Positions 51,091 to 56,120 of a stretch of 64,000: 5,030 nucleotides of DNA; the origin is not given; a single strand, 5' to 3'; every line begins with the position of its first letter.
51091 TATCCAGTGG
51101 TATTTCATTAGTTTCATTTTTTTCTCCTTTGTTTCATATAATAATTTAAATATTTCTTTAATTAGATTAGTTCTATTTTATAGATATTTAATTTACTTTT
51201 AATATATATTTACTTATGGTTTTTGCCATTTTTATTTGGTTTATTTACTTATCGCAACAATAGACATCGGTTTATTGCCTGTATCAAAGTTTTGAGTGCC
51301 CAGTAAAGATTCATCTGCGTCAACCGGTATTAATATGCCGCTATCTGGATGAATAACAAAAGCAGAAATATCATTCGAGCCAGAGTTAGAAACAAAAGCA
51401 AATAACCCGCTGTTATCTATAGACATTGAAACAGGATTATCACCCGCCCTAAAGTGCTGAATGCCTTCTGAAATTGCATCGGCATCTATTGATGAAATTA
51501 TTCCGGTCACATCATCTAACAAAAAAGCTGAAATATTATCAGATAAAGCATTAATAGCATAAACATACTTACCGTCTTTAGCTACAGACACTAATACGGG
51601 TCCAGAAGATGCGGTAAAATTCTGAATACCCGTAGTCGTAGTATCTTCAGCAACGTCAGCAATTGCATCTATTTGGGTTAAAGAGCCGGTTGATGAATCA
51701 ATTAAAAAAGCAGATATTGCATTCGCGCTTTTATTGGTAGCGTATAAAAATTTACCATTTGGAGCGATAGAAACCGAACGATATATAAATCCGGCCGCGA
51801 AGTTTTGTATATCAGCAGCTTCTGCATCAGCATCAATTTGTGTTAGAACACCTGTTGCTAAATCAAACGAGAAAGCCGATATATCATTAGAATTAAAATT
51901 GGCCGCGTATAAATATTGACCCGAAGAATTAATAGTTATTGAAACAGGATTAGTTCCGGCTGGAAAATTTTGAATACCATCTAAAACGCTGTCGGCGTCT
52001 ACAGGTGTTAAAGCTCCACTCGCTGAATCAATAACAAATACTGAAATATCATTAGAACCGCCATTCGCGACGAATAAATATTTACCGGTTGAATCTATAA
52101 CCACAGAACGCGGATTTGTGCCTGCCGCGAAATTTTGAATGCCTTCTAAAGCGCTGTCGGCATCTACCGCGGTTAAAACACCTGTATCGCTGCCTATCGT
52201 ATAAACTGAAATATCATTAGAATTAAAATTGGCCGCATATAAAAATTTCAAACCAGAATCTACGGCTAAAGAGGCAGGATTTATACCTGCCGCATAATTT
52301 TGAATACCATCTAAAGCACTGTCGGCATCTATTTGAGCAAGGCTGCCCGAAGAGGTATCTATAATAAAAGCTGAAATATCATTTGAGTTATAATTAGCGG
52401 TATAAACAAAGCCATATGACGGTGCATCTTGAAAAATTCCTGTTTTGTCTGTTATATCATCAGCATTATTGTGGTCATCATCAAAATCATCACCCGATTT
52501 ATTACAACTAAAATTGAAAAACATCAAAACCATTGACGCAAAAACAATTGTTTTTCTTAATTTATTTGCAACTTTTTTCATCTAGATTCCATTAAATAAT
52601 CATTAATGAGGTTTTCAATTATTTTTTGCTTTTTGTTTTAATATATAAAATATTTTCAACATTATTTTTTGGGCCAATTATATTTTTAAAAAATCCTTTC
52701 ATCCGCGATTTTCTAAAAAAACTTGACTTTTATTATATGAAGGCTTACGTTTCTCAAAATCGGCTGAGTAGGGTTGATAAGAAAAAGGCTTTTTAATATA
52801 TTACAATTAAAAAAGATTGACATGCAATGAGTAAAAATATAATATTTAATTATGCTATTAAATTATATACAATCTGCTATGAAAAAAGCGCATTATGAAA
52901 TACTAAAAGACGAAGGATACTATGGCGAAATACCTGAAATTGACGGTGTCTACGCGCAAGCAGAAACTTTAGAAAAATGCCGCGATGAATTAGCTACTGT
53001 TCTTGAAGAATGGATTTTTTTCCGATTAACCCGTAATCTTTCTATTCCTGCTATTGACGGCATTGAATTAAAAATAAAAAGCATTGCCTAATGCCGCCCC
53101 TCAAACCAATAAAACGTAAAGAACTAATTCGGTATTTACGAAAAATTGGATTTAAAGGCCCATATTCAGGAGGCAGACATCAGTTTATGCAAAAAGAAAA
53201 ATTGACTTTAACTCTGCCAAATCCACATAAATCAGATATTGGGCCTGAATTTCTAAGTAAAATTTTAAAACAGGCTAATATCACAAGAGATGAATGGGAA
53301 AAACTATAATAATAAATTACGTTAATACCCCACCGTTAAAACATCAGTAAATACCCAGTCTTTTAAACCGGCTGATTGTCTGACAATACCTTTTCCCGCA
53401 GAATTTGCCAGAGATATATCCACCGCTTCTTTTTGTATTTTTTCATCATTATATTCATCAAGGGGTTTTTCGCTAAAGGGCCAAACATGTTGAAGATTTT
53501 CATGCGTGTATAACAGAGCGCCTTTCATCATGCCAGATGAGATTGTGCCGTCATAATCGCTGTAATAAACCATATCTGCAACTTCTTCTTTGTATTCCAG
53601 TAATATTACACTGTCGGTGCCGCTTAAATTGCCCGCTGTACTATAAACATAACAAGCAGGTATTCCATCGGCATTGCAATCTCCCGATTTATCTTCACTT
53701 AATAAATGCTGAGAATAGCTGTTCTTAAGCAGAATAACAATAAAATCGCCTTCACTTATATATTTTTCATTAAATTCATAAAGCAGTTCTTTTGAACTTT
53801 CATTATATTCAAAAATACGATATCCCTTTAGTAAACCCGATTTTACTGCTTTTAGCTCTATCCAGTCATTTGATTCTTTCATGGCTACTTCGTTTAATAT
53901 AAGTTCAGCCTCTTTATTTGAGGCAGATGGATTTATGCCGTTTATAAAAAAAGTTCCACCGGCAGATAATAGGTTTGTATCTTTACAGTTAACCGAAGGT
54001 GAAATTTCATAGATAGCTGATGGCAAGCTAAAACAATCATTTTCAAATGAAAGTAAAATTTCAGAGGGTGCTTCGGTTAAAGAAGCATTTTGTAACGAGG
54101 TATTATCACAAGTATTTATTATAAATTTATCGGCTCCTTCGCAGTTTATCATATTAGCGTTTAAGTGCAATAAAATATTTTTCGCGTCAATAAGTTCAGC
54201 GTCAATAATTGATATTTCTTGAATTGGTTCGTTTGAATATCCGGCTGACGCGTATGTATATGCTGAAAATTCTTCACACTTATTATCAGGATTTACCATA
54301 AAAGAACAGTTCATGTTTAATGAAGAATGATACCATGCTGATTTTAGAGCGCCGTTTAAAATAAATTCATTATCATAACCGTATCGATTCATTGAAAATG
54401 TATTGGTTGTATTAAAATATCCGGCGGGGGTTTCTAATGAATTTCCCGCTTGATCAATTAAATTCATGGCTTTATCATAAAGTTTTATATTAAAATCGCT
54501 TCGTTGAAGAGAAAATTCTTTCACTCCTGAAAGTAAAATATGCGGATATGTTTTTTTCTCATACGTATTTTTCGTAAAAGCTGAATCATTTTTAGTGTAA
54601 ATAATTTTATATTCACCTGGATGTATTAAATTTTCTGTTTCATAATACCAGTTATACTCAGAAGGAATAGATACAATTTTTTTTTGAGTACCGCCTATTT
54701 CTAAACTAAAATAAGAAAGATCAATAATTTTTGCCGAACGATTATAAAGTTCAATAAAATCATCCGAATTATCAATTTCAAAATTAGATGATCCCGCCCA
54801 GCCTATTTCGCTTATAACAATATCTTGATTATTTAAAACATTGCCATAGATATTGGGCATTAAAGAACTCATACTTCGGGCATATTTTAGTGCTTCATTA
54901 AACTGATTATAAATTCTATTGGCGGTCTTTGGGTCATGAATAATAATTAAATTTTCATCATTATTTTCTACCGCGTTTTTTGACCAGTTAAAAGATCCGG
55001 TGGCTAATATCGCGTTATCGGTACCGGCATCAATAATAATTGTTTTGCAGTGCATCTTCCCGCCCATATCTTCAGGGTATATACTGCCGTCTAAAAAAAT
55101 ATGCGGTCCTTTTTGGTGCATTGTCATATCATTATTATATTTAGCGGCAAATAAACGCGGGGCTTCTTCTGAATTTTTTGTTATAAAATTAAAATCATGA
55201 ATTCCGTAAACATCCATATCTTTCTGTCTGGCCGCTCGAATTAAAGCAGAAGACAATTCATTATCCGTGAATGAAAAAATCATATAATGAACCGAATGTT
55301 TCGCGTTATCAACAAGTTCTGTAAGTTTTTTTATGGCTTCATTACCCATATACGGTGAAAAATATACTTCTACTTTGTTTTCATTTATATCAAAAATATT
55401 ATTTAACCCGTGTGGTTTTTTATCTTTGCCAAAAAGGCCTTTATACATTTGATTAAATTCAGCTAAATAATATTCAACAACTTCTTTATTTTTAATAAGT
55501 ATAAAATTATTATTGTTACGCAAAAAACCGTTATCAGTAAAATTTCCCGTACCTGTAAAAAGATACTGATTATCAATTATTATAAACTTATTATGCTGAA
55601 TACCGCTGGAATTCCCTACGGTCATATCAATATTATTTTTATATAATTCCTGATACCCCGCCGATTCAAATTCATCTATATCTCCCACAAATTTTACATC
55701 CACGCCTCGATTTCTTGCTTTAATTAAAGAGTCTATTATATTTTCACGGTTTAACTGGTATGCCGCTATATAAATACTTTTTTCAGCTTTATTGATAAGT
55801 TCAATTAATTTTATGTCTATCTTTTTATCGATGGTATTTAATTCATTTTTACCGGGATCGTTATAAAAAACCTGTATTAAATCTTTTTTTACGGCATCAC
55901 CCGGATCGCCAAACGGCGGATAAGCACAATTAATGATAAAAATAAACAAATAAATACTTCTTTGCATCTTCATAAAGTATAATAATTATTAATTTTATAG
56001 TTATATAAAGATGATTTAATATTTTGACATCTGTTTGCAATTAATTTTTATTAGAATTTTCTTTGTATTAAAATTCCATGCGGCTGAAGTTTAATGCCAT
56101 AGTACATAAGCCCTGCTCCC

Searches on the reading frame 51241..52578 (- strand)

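Call 51: search_protein_families(library=pfam, proteins=[window:51241-52578:-], max_evalue=0.00001)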
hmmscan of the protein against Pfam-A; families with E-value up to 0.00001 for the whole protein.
window:51241-52578:- (445 aa): 1 family
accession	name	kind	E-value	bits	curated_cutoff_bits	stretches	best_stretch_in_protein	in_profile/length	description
PF10282.15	Lactonase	-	5.4e-44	151.2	21.7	3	54-197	201-334/344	Lactonase, 7-bladed beta-propeller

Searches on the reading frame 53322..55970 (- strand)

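Call 51: search_protein_families(library=pfam, proteins=[window:53322-55970:-], max_evalue=0.00001)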
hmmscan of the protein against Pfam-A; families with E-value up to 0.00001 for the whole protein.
window:53322-55970:- (882 aa): 3 families
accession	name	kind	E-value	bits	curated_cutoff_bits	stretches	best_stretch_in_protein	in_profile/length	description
PF13091.12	PLDc_2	-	5.1e-43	146.5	27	2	55-175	1-131/132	PLD-like domain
PF00932.25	LTD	-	6.9e-14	52.6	34.3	1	381-509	5-106/109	Lamin Tail Domain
PF07894.18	SACK1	-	6.6e-09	36.2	21.4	0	196-337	108-248/274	Scaffolding anchor of CK1 domain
